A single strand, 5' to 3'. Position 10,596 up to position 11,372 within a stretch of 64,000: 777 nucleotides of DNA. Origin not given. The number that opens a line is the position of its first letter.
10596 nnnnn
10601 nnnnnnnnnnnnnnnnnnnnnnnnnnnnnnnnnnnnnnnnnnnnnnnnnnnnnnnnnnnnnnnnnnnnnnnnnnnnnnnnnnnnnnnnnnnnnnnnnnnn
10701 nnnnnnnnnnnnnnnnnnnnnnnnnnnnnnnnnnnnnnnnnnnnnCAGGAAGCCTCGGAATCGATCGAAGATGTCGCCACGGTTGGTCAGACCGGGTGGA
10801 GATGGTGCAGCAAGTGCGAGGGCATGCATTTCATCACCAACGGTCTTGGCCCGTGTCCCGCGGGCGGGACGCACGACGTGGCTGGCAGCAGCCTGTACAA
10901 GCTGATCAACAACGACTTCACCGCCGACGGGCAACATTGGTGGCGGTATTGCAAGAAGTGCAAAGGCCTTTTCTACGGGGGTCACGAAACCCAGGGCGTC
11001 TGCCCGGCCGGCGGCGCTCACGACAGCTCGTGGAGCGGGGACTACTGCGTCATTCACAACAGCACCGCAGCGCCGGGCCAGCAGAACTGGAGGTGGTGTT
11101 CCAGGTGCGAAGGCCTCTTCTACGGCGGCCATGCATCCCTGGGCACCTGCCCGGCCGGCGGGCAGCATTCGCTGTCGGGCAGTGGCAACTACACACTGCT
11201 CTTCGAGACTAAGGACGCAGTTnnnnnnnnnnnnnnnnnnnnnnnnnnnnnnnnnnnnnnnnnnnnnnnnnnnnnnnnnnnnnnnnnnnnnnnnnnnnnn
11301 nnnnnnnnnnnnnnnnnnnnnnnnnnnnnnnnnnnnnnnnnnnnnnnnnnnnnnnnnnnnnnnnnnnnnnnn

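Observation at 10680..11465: Unclassified triple Cys-rich repeat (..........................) in a secreted protein with a CarboxypepD_reg-like tail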

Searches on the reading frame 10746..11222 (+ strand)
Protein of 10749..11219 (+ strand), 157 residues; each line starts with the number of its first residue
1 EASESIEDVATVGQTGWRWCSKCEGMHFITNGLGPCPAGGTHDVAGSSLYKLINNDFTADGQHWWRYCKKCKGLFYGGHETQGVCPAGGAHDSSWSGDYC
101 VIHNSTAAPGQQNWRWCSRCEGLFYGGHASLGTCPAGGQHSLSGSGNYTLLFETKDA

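Call 7: find_homologous_proteins(query=window:10749-11219:+, max_evalue=0.001)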
Query seq(157 aa) (157 aa): 253 proteins with E <= 0.001 among 331 candidates; the best 120 are listed.
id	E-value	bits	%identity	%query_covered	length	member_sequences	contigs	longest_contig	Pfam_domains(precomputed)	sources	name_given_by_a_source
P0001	6.9e-107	373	100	100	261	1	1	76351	PF13620.13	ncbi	ncbi:MAG: carboxypeptidase-like regulatory domain-containing protein [Acidobacteriota bacterium]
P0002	1.9e-55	206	63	90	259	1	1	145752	PF13620.13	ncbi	ncbi:MAG: carboxypeptidase-like regulatory domain-containing protein [Acidobacteriota bacterium]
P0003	1.1e-54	203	64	90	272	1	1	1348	PF13715.13,PF13620.13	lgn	-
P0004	2.1e-54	202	51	95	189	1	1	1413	-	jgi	jgi:hypothetical protein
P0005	3.0e-52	195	53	90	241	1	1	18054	-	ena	-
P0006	5.3e-52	194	55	87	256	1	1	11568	-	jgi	jgi:hypothetical protein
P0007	2.1e-51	192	59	94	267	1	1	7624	PF13620.13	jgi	-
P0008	4.7e-51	191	47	95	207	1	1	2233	-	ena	-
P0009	1.0e-50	190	52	87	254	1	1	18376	-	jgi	jgi:hypothetical protein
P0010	1.2e-49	187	60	90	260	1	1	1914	PF13715.13,PF13620.13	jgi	-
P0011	3.6e-49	185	43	88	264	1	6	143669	-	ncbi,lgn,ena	-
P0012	3.8e-47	178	49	96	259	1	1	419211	PF13620.13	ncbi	ncbi:MAG: carboxypeptidase-like regulatory domain-containing protein [Acidobacteriota bacterium]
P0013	4.5e-47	178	50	92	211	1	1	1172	-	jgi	jgi:hypothetical protein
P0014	2.4e-46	176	50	91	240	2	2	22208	-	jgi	jgi:hypothetical protein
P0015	3.2e-45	172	51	87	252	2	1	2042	-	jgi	jgi:hypothetical protein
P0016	1.4e-44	170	45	89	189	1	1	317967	-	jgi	jgi:hypothetical protein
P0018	2.0e-44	170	46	88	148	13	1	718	-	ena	-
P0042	3.5e-36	143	48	88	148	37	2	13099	-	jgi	jgi:hypothetical protein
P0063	8.1e-31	125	46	89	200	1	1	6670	-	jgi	jgi:Zn finger protein HypA/HybF involved in hydrogenase expression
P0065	1.3e-30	125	47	89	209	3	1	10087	-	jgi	jgi:DNA-directed RNA polymerase subunit M/transcription elongation factor TFIIS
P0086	1.9e-28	118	42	96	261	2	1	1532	-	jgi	jgi:RNA polymerase subunit RPABC4/transcription elongation factor Spt4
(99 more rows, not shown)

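Call 12: search_solved_structures(query=A1, max_evalue=10, show_alignments=3)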
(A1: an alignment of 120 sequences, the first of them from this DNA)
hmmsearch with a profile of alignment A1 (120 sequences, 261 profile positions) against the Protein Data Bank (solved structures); distinct sequences matched with E-value up to 10: 1.
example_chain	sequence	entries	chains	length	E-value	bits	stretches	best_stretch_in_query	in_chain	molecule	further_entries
9m70_A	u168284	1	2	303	0.18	14.4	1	53-83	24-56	Acetyl-coenzyme A carboxylase carboxyl transferase subunit beta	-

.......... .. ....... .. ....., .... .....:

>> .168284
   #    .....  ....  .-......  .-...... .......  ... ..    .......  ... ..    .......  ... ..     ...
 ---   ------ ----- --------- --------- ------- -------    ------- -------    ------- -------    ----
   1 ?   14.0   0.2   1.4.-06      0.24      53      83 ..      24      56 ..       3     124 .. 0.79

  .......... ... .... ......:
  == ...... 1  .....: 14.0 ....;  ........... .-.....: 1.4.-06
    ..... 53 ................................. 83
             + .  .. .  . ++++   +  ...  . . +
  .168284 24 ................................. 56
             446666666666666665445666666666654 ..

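Call 18: predict_structure(alignment_id=A1)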
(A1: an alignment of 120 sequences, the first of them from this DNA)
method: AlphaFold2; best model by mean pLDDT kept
length: 159 residues; sequences in the alignment: 120
mean_pLDDT: 92.5   pTM: 0.86
mean pLDDT of the five models: 92.5, 92.4, 92.3, 92.3, 91.8
residues with pLDDT >= 90: 141; 70-90: 2; 50-70: 12; < 50: 4
segments of 3 or more residues with pLDDT < 50: 157-159
pLDDT, mean of each block of 10 residues (from residue 1): 52 86 98 96 97 96 98 98 97 98 96 98 98 98 98 73
secondary structure, 60 per line:
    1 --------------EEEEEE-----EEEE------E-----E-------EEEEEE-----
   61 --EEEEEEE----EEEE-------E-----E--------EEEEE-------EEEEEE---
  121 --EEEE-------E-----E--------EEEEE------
elements in order: E15-20 E26-29 E50-55 E63-69 E74-77 E100-104 E112-117 E123-126 E149-153

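Call 25: fold_search(model_id=the predicted structure, library=pdb)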
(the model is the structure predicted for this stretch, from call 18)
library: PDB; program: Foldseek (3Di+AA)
matches with E <= 10: 25; with E <= 0.001: 0
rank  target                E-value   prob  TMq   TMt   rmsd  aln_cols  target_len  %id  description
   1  9d81                  1.4e+00  0.01  0.13  0.06  16.8       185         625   10  Shigella flexneri bacteriophage Moo19 Gp82 (released 2025-01-15)
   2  6qvk_1e               2.5e+00  0.02  0.13  0.09  12.7       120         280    3  The cryo-EM structure of bacteriophage phi29 prohead (released 2019-06-12)
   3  8giu_1                3.1e+00  0.01  0.11  0.08  16.9       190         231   10  Mycobacterium phage Patience (released 2023-05-24)
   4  6d52_B                3.7e+00  0.01  0.14  0.14  16.5       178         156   10  Superoxide dismutase SodCI of Salmonella enterica serovar Typhimurium at 1.6 Angstrom resolution (released 2019-05-15)
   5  1eyl                  3.7e+00  0.01  0.14  0.12  17.0       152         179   10  STRUCTURE OF A RECOMBINANT WINGED BEAN CHYMOTRYPSIN INHIBITOR (released 2000-05-24)
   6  2k4w_MODEL_1_A        3.9e+00  0.01  0.12  0.12  15.9       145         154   10  The Solution Structure of the Monomeric Copper, Zinc Superoxide Dismutase from Salmonella enterica (released 2008-11-18)
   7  9kmg_b                4.4e+00  0.01  0.13  0.13  14.2       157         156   11  Cryo-EM Structure of Bacteriophage FCWL1 Capsid (released 2025-01-22)
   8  6p6q_A                4.4e+00  0.01  0.12  0.11  14.6       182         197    9  HCV NS3/4A protease domain of genotype 1a3a chimera in complex with grazoprevir (released 2020-06-10)
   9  1yai_A                4.4e+00  0.00  0.10  0.11  15.9       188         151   11  X-RAY STRUCTURE OF A BACTERIAL COPPER,ZINC SUPEROXIDE DISMUTASE (released 1997-08-20)
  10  6vbs_B                5.2e+00  0.01  0.16  0.17  16.0       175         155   10  The C2 Crystal form of SodCI Superoxide Dismutase at 1.7 A resolution with 6 molecules in the asymmetric unit. (released 2020-12-30)
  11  1yai_C                5.2e+00  0.00  0.11  0.11  15.6       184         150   10  X-RAY STRUCTURE OF A BACTERIAL COPPER,ZINC SUPEROXIDE DISMUTASE (released 1997-08-20)
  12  6ilu_A                5.5e+00  0.01  0.15  0.17  13.9       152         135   10  Endolysin LysPBC5 CBD (released 2019-07-31)
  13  7qld_A                5.5e+00  0.01  0.12  0.12  14.5       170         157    6  Crystal structure of S-layer protein SlpA from Lactobacillus acidophilus, domain I, Co-crystallization with HgCl2, Mut (released 2022-12-28)
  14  6qvk_1f               6.8e+00  0.01  0.12  0.10  12.9       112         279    6  The cryo-EM structure of bacteriophage phi29 prohead (released 2019-06-12)
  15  2et2                  7.6e+00  0.01  0.15  0.14  17.7       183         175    9  Crystal structure of an Asn to Ala mutant of Winged Bean Chymotrypsin Inhibitor protein (released 2006-06-13)
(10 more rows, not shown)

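Call 29: search_protein_families(library=pfam, alignment_id=A1, max_evalue=0.001)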
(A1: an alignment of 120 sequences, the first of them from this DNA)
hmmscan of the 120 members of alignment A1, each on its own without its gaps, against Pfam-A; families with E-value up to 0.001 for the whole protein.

A. member 1, seq(159 aa): 0 families

B. families by the number of members that match (of 120 scanned): 17 families
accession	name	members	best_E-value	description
PF13620.12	CarboxypepD_reg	8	1e-15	Carboxypeptidase regulatory-like domain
PF13715.12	CarbopepD_reg_2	5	3.7e-08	CarboxypepD_reg-like domain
PF17210.9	SdrD_B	3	0.00011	SdrD B-like domain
PF00021.27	UPAR_LY6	3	0.00013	u-PAR/Ly-6 domain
PF01485.27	IBR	3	0.00018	IBR domain, a half RING-finger domain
PF23091.2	TNFR_ELAPOR1_6th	2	8e-05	ELAPOR1-like, TNF receptor-like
PF23330.1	zf-C2H2_14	2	0.00014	CIZ1-like, C2H2-type zinc finger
PF02128.21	Peptidase_M36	1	5.7e-13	Fungalysin metallopeptidase (M36)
PF01551.29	Peptidase_M23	1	1.1e-08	Peptidase family M23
PF06355.19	Aegerolysin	1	2.2e-06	Aegerolysin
PF14200.12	RicinB_lectin_2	1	1.2e-05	Ricin-type beta-trefoil lectin domain-like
PF06622.16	SepQ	1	3.7e-05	SepQ protein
PF18508.7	zf_C2H2_13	1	9.9e-05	Zinc finger domain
PF01161.25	PBP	1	0.00039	Phosphatidylethanolamine-binding protein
PF08808.17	RES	1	0.00062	RES domain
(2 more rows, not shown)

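Call 30: search_protein_representatives(alignment_id=A1)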
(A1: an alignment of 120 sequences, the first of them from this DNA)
Query: 120 sequences, 261 profile positions. Proteins with E-value up to 0.001 (for the whole library): 3250; up to 1e-10: 2702; up to 1e-30: 1426. The best 150 are listed.
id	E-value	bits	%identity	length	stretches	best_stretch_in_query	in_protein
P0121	1.4e-222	752.3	-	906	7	44-197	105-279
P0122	1.3e-179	611.5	-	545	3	47-192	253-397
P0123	9.4e-179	608.7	-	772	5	50-191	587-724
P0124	4.8e-175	596.5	-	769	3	45-191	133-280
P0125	2.3e-172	587.7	-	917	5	47-192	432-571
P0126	1.0e-169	579.0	-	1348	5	50-193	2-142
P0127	2.4e-169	577.8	-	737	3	40-190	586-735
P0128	3.6e-162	554.3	-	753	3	47-192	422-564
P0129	1.0e-159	546.3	-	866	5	38-180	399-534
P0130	7.5e-156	533.6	-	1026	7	49-195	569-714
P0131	1.3e-152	523.0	-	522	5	52-189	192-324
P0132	2.3e-152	522.2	-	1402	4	50-191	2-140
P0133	3.5e-145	498.6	-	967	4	30-191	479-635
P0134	9.9e-144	493.9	-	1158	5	48-192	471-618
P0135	2.8e-142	489.1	-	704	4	47-194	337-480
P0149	5.5e-129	445.5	-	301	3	49-193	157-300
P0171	2.9e-109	380.9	-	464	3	45-191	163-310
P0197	1.5e-97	342.6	-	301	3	49-193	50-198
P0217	2.9e-88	312.1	-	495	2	51-204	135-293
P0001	9.7e-77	274.3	-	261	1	12-252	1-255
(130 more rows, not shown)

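Call 35: search_protein_families(library=pfam, alignment_id=A3, max_evalue=0.00001)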
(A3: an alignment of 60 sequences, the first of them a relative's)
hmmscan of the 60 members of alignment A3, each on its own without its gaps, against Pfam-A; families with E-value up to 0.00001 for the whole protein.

A. member 1, P0121 (906 aa): 0 families

B. families by the number of members that match (of 60 scanned): 12 families
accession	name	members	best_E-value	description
PF01551.29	Peptidase_M23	2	1.9e-20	Peptidase family M23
PF13810.12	DUF4185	2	2.5e-06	Domain of unknown function (DUF4185)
PF02128.21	Peptidase_M36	1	2.3e-65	Fungalysin metallopeptidase (M36)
PF12248.16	Methyltransf_FA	1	2.5e-64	Farnesoic acid 0-methyl transferase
PF00264.25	Tyrosinase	1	2.2e-22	Common central domain of tyrosinase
PF09286.16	Pro-kuma_activ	1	1.2e-19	Pro-kumamolisin, activation domain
PF14517.12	Tachylectin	1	2.8e-17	Tachylectin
PF13385.13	Laminin_G_3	1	2.8e-15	Concanavalin A-like lectin/glucanases superfamily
PF08310.17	LGFP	1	3.8e-14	LGFP repeat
PF03984.19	DUF346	1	1.2e-12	Repeat of unknown function (DUF346)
PF12385.14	Peptidase_C70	1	3.7e-08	Papain-like cysteine protease AvrRpt2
PF25813.1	zf_VAL1_N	1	1.1e-07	VAL1-like, N-terminal zinc finger domain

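Call 39: search_dna_similar(query=window:10788-11207:+, collection=plasmids, mode=protein, max_evalue=0.001)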
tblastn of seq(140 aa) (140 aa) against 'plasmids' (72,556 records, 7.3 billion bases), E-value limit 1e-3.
Records with a match: 6; places in all: 10; records where one place covers at least 80% of the query: 6.
Best place of each record, by identity: <60% 6.
By first word of the organism name: Bacillus 3; Paraburkholderia 1; Spirosoma 1; Streptomyces 1.
By predicted mobility (MOB-suite, as given by PLSDB): non-mobilizable 6.
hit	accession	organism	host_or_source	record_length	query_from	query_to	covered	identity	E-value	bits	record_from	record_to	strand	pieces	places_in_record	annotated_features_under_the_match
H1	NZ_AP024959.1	Paraburkholderia terrae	-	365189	1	139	99%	52.1%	6e-32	187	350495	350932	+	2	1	hypothetical protein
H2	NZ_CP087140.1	Spirosoma sp. KNUC1025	Brassica napus,single cell,rhizosphere ...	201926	1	138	99%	41.1%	6e-24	102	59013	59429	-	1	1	matrixin family metalloprotease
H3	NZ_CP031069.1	Bacillus sp. JAS24-2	cell culture,soil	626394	1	131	94%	40.7%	5e-21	94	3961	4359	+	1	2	hypothetical protein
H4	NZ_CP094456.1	Bacillus sp. ZJS3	cell culture,biological soil crust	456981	1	128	91%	35.9%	3e-18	86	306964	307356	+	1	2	hypothetical protein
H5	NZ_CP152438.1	Bacillus sp. BR3(2024)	-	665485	1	129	92%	35.5%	2e-16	82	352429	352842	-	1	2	hypothetical protein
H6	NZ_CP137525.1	Streptomyces coeruleorubidus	cell culture,soil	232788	4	127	89%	36.6%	3e-11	66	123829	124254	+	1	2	hypothetical protein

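Call 41: get_annotated_region(hit=H3, flank=5000)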
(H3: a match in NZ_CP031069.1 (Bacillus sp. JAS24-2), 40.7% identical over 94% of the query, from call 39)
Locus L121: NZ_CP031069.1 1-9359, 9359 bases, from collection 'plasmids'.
description: Bacillus sp. JAS24-2 plasmid pl626, complete sequence
organism: Bacillus sp. JAS24-2 (NCBI taxid 2217832)
taxonomy: Bacteria; Bacillota; Bacilli; Bacillales; Bacillaceae; Bacillus; Bacillus sp. JAS24-2
host: -; source: cell culture,soil; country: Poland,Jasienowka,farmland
typing (MOB-suite, as given by PLSDB): non-mobilizable; replicon rep_cluster_125,rep_cluster_459; mating-pair formation MPF_T
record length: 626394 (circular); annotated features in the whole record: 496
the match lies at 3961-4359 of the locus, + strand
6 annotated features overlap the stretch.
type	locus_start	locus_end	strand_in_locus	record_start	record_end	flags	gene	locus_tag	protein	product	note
CDS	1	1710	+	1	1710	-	-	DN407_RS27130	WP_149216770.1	hypothetical protein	-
CDS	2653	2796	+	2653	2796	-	-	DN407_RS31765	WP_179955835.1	hypothetical protein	-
CDS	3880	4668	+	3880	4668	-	-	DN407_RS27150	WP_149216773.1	hypothetical protein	-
CDS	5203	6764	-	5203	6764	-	-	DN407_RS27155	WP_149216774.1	IS3 family transposase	-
CDS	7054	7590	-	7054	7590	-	-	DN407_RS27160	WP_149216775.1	isoprenylcysteine carboxylmethyltransferase family protein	-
CDS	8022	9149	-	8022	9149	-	-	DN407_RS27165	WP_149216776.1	hypothetical protein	-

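Call 42: get_annotated_region(hit=H1, flank=5000)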
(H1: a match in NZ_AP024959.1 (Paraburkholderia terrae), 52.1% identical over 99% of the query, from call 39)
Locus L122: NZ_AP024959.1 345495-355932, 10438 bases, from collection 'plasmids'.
description: Paraburkholderia terrae strain KU-64 plasmid pPT365, complete sequence
organism: Paraburkholderia terrae (NCBI taxid 311230)
taxonomy: Bacteria; Pseudomonadota; Betaproteobacteria; Burkholderiales; Burkholderiaceae; Paraburkholderia; Paraburkholderia terrae
host: -; source: -; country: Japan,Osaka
typing (MOB-suite, as given by PLSDB): non-mobilizable; mating-pair formation MPF_F
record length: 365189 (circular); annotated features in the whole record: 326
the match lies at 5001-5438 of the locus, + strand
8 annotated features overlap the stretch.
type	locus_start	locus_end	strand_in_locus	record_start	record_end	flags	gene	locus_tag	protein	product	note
CDS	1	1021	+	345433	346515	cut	-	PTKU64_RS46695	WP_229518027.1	AI-2E family transporter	-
CDS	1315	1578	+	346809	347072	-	-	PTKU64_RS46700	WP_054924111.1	hypothetical protein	-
CDS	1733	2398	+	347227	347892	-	-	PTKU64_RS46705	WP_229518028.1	hypothetical protein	-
CDS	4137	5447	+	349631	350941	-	-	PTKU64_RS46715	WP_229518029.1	hypothetical protein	-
CDS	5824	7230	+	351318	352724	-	-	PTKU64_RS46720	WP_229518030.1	IS1182 family transposase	-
CDS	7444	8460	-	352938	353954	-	-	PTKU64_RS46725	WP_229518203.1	alpha/beta hydrolase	-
CDS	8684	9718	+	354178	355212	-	-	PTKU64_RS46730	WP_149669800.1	AraC family transcriptional regulator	-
CDS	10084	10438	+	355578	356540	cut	-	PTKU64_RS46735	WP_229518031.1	TauD/TfdA family dioxygenase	-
